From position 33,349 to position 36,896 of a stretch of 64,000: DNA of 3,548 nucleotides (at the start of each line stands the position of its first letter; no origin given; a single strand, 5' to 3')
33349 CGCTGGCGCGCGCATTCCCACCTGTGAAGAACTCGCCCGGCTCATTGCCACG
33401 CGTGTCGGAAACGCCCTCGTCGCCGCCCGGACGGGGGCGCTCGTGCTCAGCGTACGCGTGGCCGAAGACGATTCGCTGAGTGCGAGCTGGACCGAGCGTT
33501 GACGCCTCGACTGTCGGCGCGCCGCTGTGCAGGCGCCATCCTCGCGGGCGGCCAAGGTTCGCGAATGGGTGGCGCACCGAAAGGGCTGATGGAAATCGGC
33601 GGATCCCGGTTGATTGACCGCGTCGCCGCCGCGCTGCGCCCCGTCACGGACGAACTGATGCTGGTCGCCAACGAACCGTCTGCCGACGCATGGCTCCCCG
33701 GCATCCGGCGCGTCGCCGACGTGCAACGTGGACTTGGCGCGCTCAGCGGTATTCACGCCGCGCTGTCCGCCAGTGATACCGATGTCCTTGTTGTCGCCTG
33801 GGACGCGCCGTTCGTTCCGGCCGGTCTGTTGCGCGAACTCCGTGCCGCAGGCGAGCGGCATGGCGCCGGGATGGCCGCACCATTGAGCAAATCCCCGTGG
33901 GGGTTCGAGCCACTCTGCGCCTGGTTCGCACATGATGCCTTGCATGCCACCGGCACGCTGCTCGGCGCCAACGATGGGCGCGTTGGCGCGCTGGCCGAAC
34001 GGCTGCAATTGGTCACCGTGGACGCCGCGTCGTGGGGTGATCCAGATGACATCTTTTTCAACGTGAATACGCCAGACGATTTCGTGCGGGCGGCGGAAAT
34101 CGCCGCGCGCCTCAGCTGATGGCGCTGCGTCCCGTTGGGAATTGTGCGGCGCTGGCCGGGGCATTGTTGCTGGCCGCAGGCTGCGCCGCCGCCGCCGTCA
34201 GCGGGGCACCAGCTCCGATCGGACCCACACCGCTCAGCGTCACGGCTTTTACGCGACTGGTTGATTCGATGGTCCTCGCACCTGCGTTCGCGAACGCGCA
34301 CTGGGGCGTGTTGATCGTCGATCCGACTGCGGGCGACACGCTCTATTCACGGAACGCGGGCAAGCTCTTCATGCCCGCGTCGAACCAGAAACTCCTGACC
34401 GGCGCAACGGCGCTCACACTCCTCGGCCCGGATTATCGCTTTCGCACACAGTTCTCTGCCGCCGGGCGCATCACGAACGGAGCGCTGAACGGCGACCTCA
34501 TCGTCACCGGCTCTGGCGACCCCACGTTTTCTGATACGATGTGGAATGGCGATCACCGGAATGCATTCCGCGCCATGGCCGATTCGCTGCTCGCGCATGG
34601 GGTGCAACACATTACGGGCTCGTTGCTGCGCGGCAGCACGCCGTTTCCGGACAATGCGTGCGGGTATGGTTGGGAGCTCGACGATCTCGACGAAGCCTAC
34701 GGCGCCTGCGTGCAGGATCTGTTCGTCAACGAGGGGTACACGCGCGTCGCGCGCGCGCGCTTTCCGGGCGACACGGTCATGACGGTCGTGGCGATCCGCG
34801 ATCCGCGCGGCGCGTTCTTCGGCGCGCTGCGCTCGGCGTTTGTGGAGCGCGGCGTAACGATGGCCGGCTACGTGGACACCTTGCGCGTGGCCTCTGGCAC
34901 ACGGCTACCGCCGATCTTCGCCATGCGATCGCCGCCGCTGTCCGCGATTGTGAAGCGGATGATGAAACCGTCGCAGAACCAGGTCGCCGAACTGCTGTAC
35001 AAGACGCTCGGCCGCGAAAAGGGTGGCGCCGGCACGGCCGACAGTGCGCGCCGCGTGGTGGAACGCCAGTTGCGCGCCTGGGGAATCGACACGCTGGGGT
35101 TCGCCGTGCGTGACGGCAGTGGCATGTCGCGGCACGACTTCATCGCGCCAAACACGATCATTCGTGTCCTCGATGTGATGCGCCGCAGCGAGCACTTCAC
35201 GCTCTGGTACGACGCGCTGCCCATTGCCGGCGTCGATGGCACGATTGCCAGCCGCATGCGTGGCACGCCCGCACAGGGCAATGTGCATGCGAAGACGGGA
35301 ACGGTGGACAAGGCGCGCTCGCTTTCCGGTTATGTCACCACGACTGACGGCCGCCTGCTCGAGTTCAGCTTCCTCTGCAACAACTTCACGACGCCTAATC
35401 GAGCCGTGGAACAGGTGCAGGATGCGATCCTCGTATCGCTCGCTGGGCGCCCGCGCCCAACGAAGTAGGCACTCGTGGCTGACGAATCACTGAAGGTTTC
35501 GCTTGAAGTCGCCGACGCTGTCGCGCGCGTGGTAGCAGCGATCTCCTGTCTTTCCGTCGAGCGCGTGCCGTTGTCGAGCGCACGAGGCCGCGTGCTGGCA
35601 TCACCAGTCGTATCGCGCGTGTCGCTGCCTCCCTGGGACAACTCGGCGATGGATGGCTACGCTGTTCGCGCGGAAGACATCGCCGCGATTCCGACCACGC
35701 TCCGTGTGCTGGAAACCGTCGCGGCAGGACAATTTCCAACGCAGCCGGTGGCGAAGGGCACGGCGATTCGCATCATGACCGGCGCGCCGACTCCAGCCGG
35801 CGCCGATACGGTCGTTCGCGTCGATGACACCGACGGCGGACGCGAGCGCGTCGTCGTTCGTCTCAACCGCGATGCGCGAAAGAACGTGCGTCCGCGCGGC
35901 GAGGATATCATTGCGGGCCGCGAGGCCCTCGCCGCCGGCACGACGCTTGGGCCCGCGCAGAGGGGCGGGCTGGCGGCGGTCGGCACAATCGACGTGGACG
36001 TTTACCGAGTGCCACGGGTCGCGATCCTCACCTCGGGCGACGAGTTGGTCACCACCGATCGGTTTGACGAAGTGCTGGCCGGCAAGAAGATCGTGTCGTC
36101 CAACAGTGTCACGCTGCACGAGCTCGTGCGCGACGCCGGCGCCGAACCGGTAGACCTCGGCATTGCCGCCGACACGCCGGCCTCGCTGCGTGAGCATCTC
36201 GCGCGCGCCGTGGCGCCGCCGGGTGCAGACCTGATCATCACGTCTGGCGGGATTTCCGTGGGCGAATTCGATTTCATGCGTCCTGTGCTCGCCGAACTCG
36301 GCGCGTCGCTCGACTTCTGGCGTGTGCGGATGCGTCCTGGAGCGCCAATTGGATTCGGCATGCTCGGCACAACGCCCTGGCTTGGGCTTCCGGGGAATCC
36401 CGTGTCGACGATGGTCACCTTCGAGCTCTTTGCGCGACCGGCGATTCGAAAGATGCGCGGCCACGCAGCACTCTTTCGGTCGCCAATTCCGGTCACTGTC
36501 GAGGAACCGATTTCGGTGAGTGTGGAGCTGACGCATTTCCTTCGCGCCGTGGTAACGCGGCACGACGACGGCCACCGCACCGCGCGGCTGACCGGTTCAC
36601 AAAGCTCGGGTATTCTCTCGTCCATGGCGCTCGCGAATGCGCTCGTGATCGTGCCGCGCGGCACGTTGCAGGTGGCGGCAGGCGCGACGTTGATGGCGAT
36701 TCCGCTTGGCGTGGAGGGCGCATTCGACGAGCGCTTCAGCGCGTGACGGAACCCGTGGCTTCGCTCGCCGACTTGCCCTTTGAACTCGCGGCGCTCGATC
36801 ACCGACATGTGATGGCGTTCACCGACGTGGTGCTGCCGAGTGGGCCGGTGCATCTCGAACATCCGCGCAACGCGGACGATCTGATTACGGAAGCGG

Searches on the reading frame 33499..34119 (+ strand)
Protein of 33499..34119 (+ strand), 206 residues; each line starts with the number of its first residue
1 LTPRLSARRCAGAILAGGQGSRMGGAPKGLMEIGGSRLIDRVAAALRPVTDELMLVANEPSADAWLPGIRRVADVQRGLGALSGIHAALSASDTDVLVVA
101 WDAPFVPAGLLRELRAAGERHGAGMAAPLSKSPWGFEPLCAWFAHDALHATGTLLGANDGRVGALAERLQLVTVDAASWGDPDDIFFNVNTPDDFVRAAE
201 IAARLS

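Call 75: search_protein_families(library=pfam, proteins=[window:33499-34119:+], max_evalue=0.00001)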
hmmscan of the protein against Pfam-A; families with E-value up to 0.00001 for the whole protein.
window:33499-34119:+ (206 aa): 1 family
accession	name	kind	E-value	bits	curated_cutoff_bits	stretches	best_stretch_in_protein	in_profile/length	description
PF12804.13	NTP_transf_3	-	3.7e-30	105.7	27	1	12-160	1-150/160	MobA-like NTP transferase domain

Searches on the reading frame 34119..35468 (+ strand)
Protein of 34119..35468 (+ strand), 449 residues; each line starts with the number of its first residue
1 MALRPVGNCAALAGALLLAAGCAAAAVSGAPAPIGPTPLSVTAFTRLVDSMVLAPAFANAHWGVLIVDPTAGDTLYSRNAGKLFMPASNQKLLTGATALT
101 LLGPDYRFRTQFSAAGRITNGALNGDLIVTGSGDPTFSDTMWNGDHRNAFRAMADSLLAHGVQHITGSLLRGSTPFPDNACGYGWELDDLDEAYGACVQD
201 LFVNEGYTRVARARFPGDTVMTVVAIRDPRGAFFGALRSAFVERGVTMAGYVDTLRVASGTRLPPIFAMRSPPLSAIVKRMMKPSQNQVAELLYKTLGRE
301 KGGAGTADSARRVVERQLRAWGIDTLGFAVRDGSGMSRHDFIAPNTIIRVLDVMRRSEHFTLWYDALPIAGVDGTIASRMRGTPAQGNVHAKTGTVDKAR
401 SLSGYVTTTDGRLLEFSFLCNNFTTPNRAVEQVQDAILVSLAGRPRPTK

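Call 75: search_protein_families(library=pfam, proteins=[window:34119-35468:+], max_evalue=0.00001)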
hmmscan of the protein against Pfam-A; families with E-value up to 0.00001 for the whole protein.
window:34119-35468:+ (449 aa): 1 family
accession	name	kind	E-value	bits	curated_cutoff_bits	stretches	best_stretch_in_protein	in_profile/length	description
PF02113.21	Peptidase_S13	-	2.9e-92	310.2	22.8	2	220-437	222-437/444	D-Ala-D-Ala carboxypeptidase 3 (S13) family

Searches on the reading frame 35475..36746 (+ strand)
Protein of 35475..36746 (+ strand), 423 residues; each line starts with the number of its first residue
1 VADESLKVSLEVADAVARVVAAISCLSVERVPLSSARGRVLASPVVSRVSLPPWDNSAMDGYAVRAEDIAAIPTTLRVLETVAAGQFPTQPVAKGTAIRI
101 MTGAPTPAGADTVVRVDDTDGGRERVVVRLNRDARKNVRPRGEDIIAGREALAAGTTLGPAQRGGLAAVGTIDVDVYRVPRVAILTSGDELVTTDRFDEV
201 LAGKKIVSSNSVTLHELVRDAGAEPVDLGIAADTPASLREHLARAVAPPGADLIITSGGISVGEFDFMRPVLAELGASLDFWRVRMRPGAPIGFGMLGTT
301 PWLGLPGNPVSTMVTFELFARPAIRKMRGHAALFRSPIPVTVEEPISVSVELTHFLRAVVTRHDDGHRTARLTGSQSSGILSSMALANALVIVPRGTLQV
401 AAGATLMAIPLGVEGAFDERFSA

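Call 15: search_protein_families(library=pfam, proteins=[window:35475-36746:+])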
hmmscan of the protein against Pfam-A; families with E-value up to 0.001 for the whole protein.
window:35475-36746:+ (423 aa): 3 families
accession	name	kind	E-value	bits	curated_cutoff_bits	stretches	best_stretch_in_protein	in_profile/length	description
PF03453.22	MoeA_N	-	5.8e-43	146.8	30.8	1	11-170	2-160/160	MoeA N-terminal region (domain I and II)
PF00994.29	MoCF_biosynth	-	8.1e-29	100.6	26.6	1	183-326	1-144/144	Probable molybdopterin binding domain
PF03454.20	MoeA_C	-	2.7e-13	50.4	22.1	1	353-410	15-71/72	MoeA C-terminal region (domain IV)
